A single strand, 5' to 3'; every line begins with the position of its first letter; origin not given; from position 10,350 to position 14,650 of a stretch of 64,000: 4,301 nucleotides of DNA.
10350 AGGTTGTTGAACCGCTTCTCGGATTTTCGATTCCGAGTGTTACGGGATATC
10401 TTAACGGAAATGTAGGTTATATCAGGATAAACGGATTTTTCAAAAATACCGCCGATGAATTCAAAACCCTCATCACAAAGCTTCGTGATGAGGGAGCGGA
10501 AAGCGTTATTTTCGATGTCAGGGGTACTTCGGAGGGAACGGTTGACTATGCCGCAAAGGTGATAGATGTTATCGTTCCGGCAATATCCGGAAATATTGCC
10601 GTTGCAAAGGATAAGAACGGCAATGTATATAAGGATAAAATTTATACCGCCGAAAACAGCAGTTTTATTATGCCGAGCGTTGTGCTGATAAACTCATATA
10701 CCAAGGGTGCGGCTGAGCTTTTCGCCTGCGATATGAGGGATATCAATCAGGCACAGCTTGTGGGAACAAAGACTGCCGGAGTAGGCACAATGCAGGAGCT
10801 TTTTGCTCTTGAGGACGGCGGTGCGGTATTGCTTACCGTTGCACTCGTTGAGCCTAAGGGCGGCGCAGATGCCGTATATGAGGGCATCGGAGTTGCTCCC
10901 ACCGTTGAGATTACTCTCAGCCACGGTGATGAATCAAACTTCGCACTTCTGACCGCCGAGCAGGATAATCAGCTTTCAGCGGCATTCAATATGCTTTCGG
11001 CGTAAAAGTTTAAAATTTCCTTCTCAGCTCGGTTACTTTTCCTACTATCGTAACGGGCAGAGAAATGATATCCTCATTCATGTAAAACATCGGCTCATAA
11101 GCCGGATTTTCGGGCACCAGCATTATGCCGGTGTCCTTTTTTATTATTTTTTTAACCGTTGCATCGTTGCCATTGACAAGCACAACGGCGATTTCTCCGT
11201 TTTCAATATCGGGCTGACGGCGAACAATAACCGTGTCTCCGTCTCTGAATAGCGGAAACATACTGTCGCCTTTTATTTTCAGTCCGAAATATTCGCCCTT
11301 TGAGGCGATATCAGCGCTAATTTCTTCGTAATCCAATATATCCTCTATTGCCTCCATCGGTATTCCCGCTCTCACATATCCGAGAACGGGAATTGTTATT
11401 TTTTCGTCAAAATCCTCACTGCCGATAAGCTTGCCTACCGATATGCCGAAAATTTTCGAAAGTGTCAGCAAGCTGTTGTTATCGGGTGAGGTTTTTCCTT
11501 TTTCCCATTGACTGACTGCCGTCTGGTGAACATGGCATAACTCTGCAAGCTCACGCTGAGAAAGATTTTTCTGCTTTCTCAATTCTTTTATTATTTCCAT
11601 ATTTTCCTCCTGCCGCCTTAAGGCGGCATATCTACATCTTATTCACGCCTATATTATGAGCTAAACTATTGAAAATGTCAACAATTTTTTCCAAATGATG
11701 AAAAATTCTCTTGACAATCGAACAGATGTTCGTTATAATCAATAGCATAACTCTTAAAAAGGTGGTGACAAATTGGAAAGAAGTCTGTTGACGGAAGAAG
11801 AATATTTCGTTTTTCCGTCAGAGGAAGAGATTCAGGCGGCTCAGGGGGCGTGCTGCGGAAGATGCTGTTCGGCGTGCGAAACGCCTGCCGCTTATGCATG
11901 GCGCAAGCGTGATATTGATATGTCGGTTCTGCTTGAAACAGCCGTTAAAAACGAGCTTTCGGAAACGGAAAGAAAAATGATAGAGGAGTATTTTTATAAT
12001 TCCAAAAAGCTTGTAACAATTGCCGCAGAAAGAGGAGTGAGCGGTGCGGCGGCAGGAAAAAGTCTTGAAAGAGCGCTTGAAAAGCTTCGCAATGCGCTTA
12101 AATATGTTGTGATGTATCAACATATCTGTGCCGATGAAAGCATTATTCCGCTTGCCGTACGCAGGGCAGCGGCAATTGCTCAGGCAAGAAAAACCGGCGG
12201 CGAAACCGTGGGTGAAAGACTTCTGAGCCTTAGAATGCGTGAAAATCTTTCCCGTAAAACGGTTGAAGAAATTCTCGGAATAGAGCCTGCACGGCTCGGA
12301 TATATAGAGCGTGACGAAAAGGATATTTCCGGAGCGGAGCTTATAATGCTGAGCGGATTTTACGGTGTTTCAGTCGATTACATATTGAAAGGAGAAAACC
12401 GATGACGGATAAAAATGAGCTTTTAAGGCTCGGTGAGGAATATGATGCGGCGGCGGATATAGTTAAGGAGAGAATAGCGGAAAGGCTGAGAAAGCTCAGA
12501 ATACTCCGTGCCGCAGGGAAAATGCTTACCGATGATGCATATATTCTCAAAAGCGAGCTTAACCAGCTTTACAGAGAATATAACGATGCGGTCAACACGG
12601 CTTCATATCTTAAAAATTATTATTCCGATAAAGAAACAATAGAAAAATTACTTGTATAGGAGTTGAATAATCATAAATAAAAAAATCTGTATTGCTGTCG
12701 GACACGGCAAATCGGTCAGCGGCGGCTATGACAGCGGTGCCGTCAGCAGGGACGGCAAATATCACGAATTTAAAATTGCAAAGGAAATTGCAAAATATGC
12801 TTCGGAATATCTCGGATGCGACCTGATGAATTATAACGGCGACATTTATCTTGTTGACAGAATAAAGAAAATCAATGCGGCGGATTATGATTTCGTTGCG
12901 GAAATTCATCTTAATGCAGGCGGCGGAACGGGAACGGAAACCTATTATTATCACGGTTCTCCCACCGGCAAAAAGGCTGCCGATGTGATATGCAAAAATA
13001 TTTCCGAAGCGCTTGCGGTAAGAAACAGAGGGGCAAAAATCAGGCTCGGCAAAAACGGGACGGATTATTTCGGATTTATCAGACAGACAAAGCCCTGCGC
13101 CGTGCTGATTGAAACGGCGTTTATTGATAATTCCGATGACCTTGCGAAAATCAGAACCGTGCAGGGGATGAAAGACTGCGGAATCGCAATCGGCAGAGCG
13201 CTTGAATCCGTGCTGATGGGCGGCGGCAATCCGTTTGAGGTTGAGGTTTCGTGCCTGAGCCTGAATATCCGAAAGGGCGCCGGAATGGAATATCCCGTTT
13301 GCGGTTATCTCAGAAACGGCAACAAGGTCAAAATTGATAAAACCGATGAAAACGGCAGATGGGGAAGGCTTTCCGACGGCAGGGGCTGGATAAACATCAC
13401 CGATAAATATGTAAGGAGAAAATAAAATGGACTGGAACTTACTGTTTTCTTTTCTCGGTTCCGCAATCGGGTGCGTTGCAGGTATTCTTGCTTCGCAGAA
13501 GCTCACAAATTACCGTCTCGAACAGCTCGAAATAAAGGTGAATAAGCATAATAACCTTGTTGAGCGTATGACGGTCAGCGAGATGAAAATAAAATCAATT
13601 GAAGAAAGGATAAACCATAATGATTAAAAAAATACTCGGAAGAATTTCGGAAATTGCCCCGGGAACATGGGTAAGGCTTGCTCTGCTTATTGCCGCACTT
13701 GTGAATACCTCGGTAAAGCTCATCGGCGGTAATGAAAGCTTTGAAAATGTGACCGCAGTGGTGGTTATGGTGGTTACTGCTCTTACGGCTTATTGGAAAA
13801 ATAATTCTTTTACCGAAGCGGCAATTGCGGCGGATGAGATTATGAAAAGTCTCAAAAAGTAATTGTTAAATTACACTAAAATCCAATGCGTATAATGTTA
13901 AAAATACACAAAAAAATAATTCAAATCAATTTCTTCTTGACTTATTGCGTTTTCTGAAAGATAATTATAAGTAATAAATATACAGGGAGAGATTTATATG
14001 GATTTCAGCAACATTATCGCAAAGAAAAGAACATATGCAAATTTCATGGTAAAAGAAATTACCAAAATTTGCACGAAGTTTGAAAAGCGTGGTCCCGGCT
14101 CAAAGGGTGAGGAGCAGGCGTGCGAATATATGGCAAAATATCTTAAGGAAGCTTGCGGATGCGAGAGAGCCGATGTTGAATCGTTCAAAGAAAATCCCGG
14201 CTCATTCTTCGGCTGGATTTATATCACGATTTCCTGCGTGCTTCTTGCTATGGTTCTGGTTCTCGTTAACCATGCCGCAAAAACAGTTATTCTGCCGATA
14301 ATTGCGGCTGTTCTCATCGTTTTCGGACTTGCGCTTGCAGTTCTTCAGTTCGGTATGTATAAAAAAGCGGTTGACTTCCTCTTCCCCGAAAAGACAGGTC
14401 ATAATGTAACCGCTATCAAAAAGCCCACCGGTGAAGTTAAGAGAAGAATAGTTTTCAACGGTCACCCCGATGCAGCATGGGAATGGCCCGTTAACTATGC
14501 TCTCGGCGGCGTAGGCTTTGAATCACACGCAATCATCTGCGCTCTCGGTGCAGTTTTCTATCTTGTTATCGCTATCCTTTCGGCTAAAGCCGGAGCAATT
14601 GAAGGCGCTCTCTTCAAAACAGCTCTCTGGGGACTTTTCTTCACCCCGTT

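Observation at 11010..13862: Stand-alone lysis cassette with repressor and holin-endolysin genes but no phage body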

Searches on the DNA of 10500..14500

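Call 78: search_rna_families(source=window, start=10500, end=14500, threshold=evalue, max_evalue=1)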
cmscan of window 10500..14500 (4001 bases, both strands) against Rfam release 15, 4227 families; matches with E-value up to 1: 0.
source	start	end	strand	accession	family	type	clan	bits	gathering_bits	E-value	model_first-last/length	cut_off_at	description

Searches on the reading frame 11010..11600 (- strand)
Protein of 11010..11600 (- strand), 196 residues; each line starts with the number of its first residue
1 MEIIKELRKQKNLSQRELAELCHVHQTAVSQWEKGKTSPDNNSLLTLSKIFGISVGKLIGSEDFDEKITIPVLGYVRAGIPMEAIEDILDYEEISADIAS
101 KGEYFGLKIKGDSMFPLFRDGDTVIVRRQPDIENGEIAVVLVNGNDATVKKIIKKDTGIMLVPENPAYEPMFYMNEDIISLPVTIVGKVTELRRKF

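Call 7: search_protein_families(library=pfam, proteins=[window:11010-11600:-], max_evalue=0.01)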
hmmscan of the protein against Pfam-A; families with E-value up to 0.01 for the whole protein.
window:11010-11600:- (196 aa): 9 families
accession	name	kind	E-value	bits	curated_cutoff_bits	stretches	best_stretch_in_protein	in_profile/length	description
PF00717.28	Peptidase_S24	-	1.4e-28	99.4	23.3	1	71-189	1-115/116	Peptidase S24-like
PF01381.28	HTH_3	-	7.1e-17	61.6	23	1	4-57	1-54/55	Helix-turn-helix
PF12844.13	HTH_19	-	3.3e-09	37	30.2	1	3-59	3-59/64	Helix-turn-helix domain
PF13560.12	HTH_31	-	1.1e-07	32.4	27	1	5-52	7-55/64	Helix-turn-helix domain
PF13744.12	HTH_37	-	1.6e-06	28.2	27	1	1-38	20-57/80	Helix-turn-helix domain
PF13443.12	HTH_26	-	3.5e-06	27.6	22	1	4-59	2-58/63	Cro/C1-type HTH DNA-binding domain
PF15731.11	MqsA_antitoxin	-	0.00035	21.1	30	1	3-48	73-117/131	Antitoxin component of bacterial toxin-antitoxin system, MqsA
PF13412.12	HTH_24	-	0.0033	17.4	21.9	0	2-30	7-35/48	Winged helix-turn-helix DNA-binding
PF13518.12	HTH_28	-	0.0058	17.1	25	0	2-34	4-34/52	Helix-turn-helix domain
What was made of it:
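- Checked: 11010-11600(-): HTH_3 (E 7e-17) plus Peptidase_S24 (E 1e-28) (call 7).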

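Call 8: search_protein_families(library=phrogs, proteins=[window:11010-11600:-], max_evalue=0.01)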
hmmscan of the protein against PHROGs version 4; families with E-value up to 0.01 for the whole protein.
window:11010-11600:- (196 aa): 35 families (the best 25 are shown)
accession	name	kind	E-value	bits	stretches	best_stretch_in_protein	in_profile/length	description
phrog_4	-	transcription regulation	6e-44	151.6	1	2-193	139-336/400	transcriptional repressor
phrog_8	-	transcription regulation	5e-18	66.7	1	2-81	79-150/346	transcriptional regulator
phrog_3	-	transcription regulation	4e-15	57.5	1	1-77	90-167/430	transcriptional repressor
phrog_6201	-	transcription regulation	1.4e-13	51.8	1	106-190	30-112/121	CI-like repressor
phrog_8558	-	unknown function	6.4e-13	49.9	1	103-195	19-110/114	-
phrog_2967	-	transcription regulation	1.3e-12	48.7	1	2-66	13-77/225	transcriptional regulator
phrog_811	-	DNA, RNA and nucleotide metabolism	2.5e-10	41.1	1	68-180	10-123/140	UmuD-like protein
phrog_2439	-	transcription regulation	4.9e-10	39.8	1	2-62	10-70/367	transcriptional regulator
phrog_1373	-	transcription regulation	1.2e-09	39.4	1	2-62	66-126/166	transcriptional regulator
phrog_4836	-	transcription regulation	5.2e-09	36.9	1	3-60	79-136/194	CII-like regulator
phrog_5823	-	transcription regulation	6.4e-09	36.4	1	4-78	11-89/404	transcriptional regulator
phrog_2104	-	unknown function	1.5e-08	35.7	1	3-47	43-87/103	-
phrog_2328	-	transcription regulation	1.3e-07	32.5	1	7-55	23-71/128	transcriptional repressor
phrog_2339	-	DNA, RNA and nucleotide metabolism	4.5e-07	30.8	1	1-38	27-64/98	HTH DNA binding protein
phrog_1994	-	DNA, RNA and nucleotide metabolism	5.4e-07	30.7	1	1-63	1-63/170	DNA binding protein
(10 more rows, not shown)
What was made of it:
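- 11010..11600 (-): XRE-HTH + S24 autocleavable (CI/LexA-like) repressor, 196 aa. HTH_3 and Peptidase_S24 (call 7); phrog_4 transcriptional repressor (call 8).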

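Call 11: find_encoding_contigs(protein=window:11010-11600:-, flank=10000, max_places=10)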
Protein window:11010-11600:- (196 aa): no gene with exactly this product is on record in the collection.

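Call 48: search_protein_families(library=ncbifam, proteins=[window:11010-11600:-], max_evalue=0.01)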
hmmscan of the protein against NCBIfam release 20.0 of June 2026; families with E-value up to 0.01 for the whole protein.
window:11010-11600:- (196 aa): 19 families
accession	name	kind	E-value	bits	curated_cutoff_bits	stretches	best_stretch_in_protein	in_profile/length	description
TIGR00498.1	lexA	equivalog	1e-26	93.8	110.95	1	65-195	74-201/203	transcriptional repressor LexA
NF041951.1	phage_RstR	subfamily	6e-13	49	80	1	3-66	6-69/108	RstR family transcriptional repressor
NF007621.2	PRK10276.1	subfamily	4.6e-10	39.6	110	1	98-179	23-104/115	translesion error-prone DNA polymerase V autoproteolytic subunit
NF007257.0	PRK09706.1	subfamily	5.3e-09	36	101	1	4-58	10-64/135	transcriptional repressor DicA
NF007408.0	PRK09943.1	equivalog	1.1e-08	34.9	211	1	4-65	12-73/185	HTH-type transcriptional regulator PuuR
TIGR03070.1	couple_hipB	subfamily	1.3e-08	34.6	71.65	1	3-53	6-56/58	type II toxin-antitoxin system Y4mF family antitoxin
TIGR03830.1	CxxCG_CxxCG_HTH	subfamily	2.2e-08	33.9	61.8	1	4-41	70-107/127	type II TA system antitoxin MqsA family protein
NF052239.1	antitox_spr1629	equivalog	5.9e-07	28.9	335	1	3-55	6-58/377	spr1629 family repressor/antitoxin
TIGR00270.2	TIGR00270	equivalog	2.4e-06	27.4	110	1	2-57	78-133/159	multiprotein bridging factor aMBF1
NF003162.0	PRK04140.1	equivalog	3.1e-05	23.1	263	1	2-58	129-185/317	transcriptional regulator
NF007271.0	PRK09726.1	equivalog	5.4e-05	23.1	79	1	4-51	17-61/88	type II toxin-antitoxin system antitoxin HipB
NF047542.1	telomere_Tap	equivalog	6.1e-05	21.9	600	1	6-43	24-61/695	telomere-associated protein Tap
NF047948.1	male_kill_WMK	equivalog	0.00015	21.4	300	1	4-77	167-240/300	WO male-killing family protein Wmk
NF041575.1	antitoxPezA_Strep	equivalog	0.00021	21.3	290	1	3-64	5-66/158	type II toxin-antitoxin system antitoxin PezA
TIGR02754.1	sod_Ni_protease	equivalog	0.00025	21.5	63.25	1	108-154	2-54/90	nickel-type superoxide dismutase maturation protease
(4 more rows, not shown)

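Call 49: search_protein_families(library=padloc, proteins=[window:11010-11600:-], max_evalue=0.001)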
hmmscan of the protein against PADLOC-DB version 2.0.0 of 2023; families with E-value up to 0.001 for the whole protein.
window:11010-11600:- (196 aa): 15 families
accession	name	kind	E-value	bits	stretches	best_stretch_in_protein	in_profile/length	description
PDLC02926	HTH_VI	-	1.1e-11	42.8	1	2-59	4-61/92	-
PDLC03951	RmrA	-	9.1e-10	36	1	4-57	13-66/400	-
PDLC03954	RmrA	-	3.2e-08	30.9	1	4-60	15-71/380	-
PDLC03952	RmrA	-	1e-07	29.2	1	4-51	27-74/395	-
PDLC03947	RmrA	-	1.7e-07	28.4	1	3-53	15-65/383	-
PDLC03945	RmrA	-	6.1e-07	26.9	1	4-55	7-58/394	-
PDLC03665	Control_protein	-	8.4e-07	27.2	1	4-61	13-71/77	control protein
PDLC03948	RmrA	-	9.4e-07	26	1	4-50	13-59/397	-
PDLC03944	RmrA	-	1.8e-06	25.2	1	4-52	11-59/384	-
PDLC04142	capH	-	2.7e-06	26.4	1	2-66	9-73/103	capH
PDLC03956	RmrA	-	2.1e-05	21.7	1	10-52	19-62/399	-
PDLC03949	RmrA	-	3.7e-05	20.8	1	8-54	11-57/363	-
PDLC03671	Control_protein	-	5e-05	21.5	1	3-60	18-75/84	control protein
PDLC03955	RmrA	-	6.8e-05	20.3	1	8-54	29-75/371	-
PDLC04775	PDC-M69A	-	0.00091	17.7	1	4-64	12-72/113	-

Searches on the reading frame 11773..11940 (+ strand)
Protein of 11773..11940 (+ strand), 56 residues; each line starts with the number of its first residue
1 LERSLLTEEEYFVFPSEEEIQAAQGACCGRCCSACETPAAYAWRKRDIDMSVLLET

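Call 88: search_protein_representatives(protein=window:11773-11940:+)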
Query: 56 residues. Proteins with E-value up to 0.001 (for the whole library): 45; up to 1e-10: 21; up to 1e-30: 0. The best 45 are listed.
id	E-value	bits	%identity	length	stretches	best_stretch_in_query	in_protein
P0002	4.9e-29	113.8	98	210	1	1-56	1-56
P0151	2.1e-17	77.5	66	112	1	3-55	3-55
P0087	3.1e-17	77.0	69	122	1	5-55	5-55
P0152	5.4e-17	76.3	67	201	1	5-55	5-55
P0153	7.7e-17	75.8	69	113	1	7-55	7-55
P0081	2.8e-15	70.9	62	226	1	3-55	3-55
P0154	2.8e-15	70.9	76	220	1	11-55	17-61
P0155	3.5e-15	70.6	62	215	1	6-55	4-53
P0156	1.6e-14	68.5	69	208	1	10-54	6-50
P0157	1.9e-14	68.3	64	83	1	9-55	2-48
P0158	1.9e-14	68.3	65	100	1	7-54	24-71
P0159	6.6e-14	66.6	64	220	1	9-55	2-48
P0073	1.7e-13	65.4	67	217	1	11-55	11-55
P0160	2.3e-13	65.0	64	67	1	12-55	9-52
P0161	2.6e-13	64.7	62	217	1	10-54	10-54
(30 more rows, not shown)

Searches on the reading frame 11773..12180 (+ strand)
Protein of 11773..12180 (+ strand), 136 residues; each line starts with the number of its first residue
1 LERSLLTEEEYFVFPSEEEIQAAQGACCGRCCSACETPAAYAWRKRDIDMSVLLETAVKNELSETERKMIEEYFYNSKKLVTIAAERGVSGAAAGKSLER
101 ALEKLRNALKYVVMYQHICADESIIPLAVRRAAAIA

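Call 91: search_dna_similar(query=window:11773-12180:+, collection=plasmids, mode=protein, max_evalue=0.01, max_rows=10)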
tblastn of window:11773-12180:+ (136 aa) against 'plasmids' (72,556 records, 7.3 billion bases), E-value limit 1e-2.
No match.
